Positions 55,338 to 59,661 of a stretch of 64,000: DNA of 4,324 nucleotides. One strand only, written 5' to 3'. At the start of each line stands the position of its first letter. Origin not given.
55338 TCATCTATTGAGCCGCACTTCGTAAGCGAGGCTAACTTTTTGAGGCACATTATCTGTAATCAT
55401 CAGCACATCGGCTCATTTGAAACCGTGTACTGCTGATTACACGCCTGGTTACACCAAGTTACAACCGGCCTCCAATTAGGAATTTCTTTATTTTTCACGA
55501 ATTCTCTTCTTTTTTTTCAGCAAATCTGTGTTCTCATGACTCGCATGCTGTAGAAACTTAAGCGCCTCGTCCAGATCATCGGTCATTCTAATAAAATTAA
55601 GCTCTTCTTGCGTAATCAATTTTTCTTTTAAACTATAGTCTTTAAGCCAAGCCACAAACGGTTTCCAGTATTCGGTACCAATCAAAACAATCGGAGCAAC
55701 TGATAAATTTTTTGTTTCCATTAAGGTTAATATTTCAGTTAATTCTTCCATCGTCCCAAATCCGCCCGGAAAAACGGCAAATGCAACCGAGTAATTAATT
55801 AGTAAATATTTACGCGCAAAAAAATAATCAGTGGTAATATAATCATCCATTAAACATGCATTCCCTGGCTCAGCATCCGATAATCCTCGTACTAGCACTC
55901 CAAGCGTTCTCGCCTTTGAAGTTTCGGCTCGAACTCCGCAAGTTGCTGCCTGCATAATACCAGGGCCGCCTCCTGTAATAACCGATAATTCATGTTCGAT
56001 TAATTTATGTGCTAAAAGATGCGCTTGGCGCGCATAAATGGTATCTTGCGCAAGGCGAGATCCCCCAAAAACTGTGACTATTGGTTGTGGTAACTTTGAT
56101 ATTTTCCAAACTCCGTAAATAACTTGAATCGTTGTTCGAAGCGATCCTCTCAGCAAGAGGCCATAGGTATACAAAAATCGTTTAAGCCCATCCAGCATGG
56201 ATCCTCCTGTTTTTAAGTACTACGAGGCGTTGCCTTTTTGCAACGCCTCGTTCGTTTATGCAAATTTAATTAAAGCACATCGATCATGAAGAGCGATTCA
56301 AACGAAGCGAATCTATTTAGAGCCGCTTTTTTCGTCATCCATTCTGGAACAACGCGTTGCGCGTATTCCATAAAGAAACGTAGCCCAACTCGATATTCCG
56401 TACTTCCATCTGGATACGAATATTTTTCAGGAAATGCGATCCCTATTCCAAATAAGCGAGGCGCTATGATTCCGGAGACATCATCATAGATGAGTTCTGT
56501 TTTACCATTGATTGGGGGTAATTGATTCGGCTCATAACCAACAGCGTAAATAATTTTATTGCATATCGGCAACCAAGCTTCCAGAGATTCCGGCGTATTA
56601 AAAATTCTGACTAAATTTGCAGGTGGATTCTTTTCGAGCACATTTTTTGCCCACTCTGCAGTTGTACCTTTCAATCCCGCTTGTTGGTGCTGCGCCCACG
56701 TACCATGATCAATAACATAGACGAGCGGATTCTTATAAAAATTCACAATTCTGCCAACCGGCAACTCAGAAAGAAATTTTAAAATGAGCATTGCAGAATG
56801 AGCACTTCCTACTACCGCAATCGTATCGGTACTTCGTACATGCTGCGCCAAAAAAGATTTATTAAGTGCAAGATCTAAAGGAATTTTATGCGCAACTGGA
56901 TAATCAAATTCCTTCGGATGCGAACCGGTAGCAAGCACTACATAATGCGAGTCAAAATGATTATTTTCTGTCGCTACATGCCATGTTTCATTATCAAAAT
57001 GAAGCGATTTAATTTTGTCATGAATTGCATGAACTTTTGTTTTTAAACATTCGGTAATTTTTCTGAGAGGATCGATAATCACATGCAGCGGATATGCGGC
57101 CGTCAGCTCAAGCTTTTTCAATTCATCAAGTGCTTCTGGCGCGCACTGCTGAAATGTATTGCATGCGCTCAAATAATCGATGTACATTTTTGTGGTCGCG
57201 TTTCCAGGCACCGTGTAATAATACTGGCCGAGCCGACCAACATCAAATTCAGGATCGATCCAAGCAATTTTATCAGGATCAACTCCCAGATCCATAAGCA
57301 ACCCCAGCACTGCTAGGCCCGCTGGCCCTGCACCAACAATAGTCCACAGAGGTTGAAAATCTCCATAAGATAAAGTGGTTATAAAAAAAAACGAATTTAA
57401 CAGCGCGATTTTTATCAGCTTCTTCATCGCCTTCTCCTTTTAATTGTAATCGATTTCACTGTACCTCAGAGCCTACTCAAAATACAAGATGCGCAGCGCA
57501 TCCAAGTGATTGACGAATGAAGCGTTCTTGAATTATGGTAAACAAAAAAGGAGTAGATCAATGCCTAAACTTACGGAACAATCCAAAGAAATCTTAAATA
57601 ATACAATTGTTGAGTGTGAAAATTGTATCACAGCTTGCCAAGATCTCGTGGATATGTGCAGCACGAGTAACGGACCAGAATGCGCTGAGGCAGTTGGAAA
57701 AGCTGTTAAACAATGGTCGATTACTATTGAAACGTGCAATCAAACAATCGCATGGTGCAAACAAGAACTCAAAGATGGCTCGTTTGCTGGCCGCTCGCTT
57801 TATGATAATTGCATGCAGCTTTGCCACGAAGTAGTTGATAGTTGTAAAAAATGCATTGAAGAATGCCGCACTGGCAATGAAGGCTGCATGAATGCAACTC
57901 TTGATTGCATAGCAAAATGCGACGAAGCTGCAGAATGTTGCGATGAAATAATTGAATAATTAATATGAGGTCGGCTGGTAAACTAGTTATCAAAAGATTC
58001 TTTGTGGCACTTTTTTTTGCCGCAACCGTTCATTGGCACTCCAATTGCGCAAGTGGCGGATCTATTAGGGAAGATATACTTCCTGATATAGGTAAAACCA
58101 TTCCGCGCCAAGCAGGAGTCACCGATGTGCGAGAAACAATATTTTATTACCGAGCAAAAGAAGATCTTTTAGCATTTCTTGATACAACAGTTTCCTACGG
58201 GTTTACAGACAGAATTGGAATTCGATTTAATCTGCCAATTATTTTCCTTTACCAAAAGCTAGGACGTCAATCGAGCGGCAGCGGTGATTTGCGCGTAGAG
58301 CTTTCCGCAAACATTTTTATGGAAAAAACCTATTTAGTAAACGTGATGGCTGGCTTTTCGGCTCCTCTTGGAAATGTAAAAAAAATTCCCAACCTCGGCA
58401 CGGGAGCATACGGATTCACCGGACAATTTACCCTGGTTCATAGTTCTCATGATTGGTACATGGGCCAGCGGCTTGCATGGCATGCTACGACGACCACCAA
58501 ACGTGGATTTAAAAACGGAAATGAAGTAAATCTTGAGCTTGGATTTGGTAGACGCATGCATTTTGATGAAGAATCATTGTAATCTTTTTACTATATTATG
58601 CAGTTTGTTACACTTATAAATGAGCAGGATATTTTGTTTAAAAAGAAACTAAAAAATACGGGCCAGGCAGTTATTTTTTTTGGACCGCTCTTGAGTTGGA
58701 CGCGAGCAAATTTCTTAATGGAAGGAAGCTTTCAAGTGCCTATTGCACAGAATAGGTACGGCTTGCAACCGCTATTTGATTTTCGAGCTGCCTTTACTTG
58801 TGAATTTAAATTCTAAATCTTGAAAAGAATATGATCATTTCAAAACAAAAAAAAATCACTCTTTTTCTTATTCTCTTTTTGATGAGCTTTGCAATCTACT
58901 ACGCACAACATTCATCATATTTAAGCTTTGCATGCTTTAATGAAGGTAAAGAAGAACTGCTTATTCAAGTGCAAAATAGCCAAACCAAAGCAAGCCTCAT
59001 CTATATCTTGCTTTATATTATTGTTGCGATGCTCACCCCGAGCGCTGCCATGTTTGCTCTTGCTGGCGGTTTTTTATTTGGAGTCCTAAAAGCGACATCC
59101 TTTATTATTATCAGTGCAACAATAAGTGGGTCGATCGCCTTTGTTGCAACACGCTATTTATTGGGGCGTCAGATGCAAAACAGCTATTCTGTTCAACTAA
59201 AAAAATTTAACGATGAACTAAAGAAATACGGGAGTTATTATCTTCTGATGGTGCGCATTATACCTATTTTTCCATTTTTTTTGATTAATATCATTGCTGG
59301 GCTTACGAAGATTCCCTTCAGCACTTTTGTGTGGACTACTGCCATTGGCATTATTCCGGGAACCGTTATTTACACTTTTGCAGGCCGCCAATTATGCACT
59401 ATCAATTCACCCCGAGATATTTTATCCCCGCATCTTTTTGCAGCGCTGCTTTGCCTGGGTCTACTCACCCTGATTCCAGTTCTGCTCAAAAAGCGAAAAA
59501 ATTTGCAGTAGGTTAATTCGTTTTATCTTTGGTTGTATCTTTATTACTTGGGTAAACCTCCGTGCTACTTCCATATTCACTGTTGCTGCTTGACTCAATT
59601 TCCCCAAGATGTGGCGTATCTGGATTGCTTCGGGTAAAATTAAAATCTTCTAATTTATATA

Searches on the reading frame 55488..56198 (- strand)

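Call 75: search_protein_families(library=pfam, proteins=[window:55488-56198:-], max_evalue=0.0001)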
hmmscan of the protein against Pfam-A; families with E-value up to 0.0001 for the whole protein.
window:55488-56198:- (236 aa): 2 families
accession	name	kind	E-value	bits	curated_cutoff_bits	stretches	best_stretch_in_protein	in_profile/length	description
PF03641.19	Lysine_decarbox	-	1.2e-24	87.4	27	1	82-214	1-129/131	Possible lysine decarboxylase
PF18306.6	LDcluster4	-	1.1e-12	48.2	26.3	1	39-162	2-117/151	SLOG cluster4 family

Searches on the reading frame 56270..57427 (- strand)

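Call 75: search_protein_families(library=pfam, proteins=[window:56270-57427:-], max_evalue=0.0001)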
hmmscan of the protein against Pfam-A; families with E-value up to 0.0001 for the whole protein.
window:56270-57427:- (385 aa): 3 families
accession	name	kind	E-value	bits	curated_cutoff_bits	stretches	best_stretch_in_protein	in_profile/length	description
PF13738.12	Pyr_redox_3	-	4e-08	33.3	30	1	121-213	87-177/305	Pyridine nucleotide-disulphide oxidoreductase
PF07992.20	Pyr_redox_2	-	2e-06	27.9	26.1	1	30-222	5-164/291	Pyridine nucleotide-disulphide oxidoreductase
PF13454.12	NAD_binding_9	-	3.6e-06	27.5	21.8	0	122-169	104-154/155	FAD-NAD(P)-binding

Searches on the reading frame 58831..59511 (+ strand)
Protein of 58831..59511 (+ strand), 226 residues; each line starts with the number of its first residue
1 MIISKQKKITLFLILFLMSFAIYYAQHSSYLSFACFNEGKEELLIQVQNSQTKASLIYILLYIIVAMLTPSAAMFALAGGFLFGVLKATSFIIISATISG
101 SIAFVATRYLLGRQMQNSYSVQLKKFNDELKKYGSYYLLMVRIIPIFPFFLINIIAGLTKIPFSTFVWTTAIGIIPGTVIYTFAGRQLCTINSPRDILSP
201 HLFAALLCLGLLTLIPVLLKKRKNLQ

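Call 75: search_protein_families(library=pfam, proteins=[window:58831-59511:+], max_evalue=0.0001)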
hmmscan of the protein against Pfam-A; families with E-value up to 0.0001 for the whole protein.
window:58831-59511:+ (226 aa): 1 family
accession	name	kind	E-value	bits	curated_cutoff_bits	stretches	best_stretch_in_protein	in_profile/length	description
PF09335.16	VTT_dom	-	2.9e-25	89.6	33.9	1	73-186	4-122/123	VTT domain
